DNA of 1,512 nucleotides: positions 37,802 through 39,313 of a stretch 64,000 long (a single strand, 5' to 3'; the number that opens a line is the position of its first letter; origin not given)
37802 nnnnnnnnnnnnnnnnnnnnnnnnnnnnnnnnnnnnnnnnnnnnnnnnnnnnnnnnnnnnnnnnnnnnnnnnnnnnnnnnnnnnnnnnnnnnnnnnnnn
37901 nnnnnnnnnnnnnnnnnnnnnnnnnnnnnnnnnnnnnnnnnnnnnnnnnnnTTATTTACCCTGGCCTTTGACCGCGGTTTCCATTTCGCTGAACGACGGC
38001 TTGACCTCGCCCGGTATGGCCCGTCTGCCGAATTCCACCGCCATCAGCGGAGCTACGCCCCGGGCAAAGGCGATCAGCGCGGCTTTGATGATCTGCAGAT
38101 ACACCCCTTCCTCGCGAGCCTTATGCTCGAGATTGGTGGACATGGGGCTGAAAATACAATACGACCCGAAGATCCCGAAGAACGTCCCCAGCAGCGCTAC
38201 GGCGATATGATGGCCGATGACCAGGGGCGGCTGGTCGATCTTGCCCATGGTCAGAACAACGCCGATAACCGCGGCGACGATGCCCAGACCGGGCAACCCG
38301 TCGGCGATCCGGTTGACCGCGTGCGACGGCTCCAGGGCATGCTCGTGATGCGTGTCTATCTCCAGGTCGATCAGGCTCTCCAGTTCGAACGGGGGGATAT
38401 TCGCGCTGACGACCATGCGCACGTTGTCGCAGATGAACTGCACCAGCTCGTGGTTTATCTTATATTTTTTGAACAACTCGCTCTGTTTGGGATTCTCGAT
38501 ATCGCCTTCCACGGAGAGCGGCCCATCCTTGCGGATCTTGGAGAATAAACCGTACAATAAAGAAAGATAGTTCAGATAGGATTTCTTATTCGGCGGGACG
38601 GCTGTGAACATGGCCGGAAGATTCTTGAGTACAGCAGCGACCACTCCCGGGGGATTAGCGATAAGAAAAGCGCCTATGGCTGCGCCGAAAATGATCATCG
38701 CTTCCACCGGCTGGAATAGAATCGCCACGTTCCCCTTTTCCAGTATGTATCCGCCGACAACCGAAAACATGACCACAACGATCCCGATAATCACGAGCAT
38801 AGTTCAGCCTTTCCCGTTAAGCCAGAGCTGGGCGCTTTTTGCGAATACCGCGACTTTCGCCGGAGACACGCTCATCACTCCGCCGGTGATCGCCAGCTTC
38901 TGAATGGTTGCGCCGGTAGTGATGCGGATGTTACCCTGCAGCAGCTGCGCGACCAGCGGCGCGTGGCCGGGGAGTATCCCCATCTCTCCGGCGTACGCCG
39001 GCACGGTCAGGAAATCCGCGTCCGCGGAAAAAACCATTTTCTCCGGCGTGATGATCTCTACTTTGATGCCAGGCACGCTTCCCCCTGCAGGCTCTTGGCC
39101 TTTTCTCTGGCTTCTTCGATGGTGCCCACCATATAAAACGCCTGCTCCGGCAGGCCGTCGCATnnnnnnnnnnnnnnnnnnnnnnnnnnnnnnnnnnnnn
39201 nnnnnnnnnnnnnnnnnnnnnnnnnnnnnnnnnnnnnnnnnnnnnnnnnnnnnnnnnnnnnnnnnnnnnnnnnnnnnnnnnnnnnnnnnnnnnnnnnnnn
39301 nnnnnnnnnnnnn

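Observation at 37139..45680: motAB stator genes translationally coupled to the end of a complete F1Fo atp operon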

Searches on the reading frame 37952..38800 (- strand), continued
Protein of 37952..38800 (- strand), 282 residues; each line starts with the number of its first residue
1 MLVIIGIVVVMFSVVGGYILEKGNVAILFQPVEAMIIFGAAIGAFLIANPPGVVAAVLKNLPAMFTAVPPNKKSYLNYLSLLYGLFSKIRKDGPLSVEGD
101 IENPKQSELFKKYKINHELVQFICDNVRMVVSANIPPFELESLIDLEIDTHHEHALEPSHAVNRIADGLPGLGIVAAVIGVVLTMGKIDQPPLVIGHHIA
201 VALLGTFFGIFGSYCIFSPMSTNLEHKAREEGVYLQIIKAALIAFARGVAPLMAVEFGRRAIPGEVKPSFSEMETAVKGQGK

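Call 25: find_related_loci(query=A2, collection=metagenome_contigs, flank=10000)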
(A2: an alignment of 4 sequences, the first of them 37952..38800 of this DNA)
Query A2 (282 aa) in metagenome_contigs; peptide patterns used: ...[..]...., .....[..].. (x = any residue, [..] = any of these).
463 stretches matched a pattern; 319 encode a relative of the query (tblastn E <= 1e-3); the best 80 are kept; 80 distinct loci.
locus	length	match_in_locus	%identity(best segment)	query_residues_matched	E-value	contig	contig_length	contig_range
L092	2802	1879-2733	58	1-282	1e-108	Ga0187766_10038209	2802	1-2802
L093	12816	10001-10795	58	18-279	1e-104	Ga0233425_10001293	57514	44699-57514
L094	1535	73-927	56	1-282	2e-111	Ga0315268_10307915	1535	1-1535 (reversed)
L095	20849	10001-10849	53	1-280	9e-104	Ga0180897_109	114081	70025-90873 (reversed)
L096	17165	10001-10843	54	1-278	6e-103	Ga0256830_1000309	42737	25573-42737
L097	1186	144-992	57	1-280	4e-112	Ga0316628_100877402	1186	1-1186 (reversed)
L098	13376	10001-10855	57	1-282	2e-102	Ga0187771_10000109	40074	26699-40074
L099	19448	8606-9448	55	1-278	1e-102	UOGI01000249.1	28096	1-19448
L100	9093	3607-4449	55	1-278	2e-102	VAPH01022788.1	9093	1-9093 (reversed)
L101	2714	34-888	56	1-282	9e-106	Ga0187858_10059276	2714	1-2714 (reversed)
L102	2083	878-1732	58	1-282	1e-107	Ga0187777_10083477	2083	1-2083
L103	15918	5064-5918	57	1-282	5e-102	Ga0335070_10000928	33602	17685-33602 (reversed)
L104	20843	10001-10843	53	1-278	2e-101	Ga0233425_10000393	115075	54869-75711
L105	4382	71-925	55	1-282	4e-102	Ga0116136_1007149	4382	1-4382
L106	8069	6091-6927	54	1-276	3e-101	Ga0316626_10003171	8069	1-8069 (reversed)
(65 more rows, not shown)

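Call 61: search_protein_families(library=ncbifam, proteins=[L006:2966-3571:+], max_evalue=0.00001)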
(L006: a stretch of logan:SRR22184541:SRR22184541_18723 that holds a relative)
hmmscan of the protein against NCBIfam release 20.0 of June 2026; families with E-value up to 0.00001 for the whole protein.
L006:2966-3571:+ (201 aa): 101 families (the best 25 are shown)
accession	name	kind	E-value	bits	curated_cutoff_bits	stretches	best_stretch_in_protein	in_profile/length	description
NF008469.0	PRK11361.1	equivalog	1.7e-26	92.9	714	1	73-194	5-128/461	acetoacetate metabolism transcriptional regulator AtoC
TIGR01818.1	ntrC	equivalog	1.2e-24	86.9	558.6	1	75-196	1-124/463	nitrogen regulation protein NR(I)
NF051870.1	NAssimRespRegNtrX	equivalog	2.1e-22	79.7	600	1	74-194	3-127/452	nitrogen assimilation response regulator NtrX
NF006900.1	PRK09390.1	equivalog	3.9e-22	78.8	255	1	74-194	6-128/203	response regulator FixJ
NF007689.0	PRK10365.1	equivalog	2.9e-21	75.8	760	1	74-194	7-130/441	sigma-54-dependent response regulator transcription factor ZraR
NF045505.1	RR_RssB_Pseudo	equivalog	4.1e-21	75.5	700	1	74-194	7-130/394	two-component system response regulator RssB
NF053512.1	nitric_RR_NosR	exception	1.2e-20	74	400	1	75-195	1-124/422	response regulator c-di-GMP phosphodiesterase, NosR family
NF041946.1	LuxO_transreg_Vib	equivalog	3.2e-20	72.4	800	1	96-192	22-118/463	quorum-sensing sigma-54 dependent transcriptional regulator LuxO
NF011695.0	PRK15115.1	equivalog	6.6e-20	71.3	763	1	74-193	9-129/445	two-component system response regulator GlrR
NF045944.1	ResRegRpaBCyano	equivalog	7e-20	71.4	330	1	76-191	1-117/229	response regulator transcription factor RpaB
NF007005.1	PRK09468.1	equivalog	1e-19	70.9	331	1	73-193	4-126/237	osmolarity response regulator transcription factor OmpR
NF008176.1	PRK10923.1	equivalog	2.1e-19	69.5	620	1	74-187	5-120/469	nitrogen regulation protein NR(I)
TIGR01387.1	cztR_silR_copR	subfamily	2.4e-19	69.9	279.2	1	75-190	1-118/218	heavy metal response regulator transcription factor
NF001965.0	PRK00742.1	subfamily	2.7e-19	69.6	293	1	75-179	6-116/357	chemotaxis-specific protein-glutamate methyltransferase CheB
NF047737.1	antiphage_MADS1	equivalog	6.9e-19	67.8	80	1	3-51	1-49/49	methylation-associated defense system helix-turn-helix domain-containing protein MAD1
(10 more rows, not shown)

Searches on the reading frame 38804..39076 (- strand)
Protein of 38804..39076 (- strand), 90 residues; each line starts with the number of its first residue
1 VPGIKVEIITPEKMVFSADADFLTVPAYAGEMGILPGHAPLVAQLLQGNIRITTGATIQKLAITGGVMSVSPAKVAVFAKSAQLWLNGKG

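Call 5: search_protein_families(library=ncbifam, proteins=[window:38804-39076:-])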
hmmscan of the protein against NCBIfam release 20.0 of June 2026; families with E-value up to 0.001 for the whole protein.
window:38804-39076:- (90 aa): 20 families
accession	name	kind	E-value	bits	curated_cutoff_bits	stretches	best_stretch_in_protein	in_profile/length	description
TIGR01216.1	ATP_synt_epsi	equivalog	8.2e-22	77.6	67.25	1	4-83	2-82/130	ATP synthase F1 subunit epsilon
NF009980.0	PRK13446.1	equivalog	1.1e-20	73.9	129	1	4-82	5-83/136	F0F1 ATP synthase subunit epsilon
NF001847.0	PRK00571.1-4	equivalog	1.5e-19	70.1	135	1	3-82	3-83/139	F0F1 ATP synthase subunit epsilon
NF001846.0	PRK00571.1-3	equivalog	1.2e-18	67.5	132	1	3-83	3-84/137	F0F1 ATP synthase subunit epsilon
NF009977.0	PRK13442.1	equivalog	7.8e-18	64.5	80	1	4-84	6-87/102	F0F1 ATP synthase subunit epsilon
NF009982.0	PRK13448.1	equivalog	4.7e-17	62.4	146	1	3-82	3-82/135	F0F1 ATP synthase subunit epsilon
NF011322.0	PRK14735.1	equivalog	1.3e-16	60.8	202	1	4-82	3-81/139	F0F1 ATP synthase subunit epsilon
NF009979.0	PRK13444.1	equivalog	4.3e-16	59.4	163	1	4-81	6-83/127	F0F1 ATP synthase subunit epsilon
NF009983.0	PRK13449.1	equivalog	5.6e-16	58.7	106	1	4-82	4-84/88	ATP synthase F1 subunit epsilon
NF011323.0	PRK14736.1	subfamily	1.9e-15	57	145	1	1-82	1-83/133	F0F1 ATP synthase subunit epsilon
NF001852.0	PRK00571.2-5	equivalog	3.3e-15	56.4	145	1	3-84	3-86/124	F0F1 ATP synthase subunit epsilon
NF001851.0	PRK00571.2-4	equivalog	1.1e-14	54.6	131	1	4-82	5-84/135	F0F1 ATP synthase subunit epsilon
NF009985.0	PRK13451.1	equivalog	6.8e-13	48.7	112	1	4-79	1-76/101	F0F1 ATP synthase subunit epsilon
NF009986.0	PRK13452.1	equivalog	3.5e-11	43.4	207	1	4-79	6-81/145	F0F1 ATP synthase subunit epsilon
NF009978.0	PRK13443.1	equivalog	2.8e-09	37.3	148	1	4-82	5-83/136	F0F1 ATP synthase subunit epsilon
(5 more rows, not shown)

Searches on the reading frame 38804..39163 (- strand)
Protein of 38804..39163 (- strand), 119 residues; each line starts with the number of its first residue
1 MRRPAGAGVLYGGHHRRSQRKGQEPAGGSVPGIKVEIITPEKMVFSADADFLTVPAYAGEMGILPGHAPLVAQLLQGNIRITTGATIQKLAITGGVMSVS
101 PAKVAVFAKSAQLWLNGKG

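Call 4: search_protein_families(library=pfam, proteins=[window:38804-39163:-])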
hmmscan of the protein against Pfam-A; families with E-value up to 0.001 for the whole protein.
window:38804-39163:- (119 aa): 1 family
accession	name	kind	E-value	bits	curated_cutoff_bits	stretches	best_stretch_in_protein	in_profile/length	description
PF02823.21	ATP-synt_DE_N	-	1.6e-23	82.9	27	1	33-111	1-80/80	ATP synthase, Delta/Epsilon chain, beta-sandwich domain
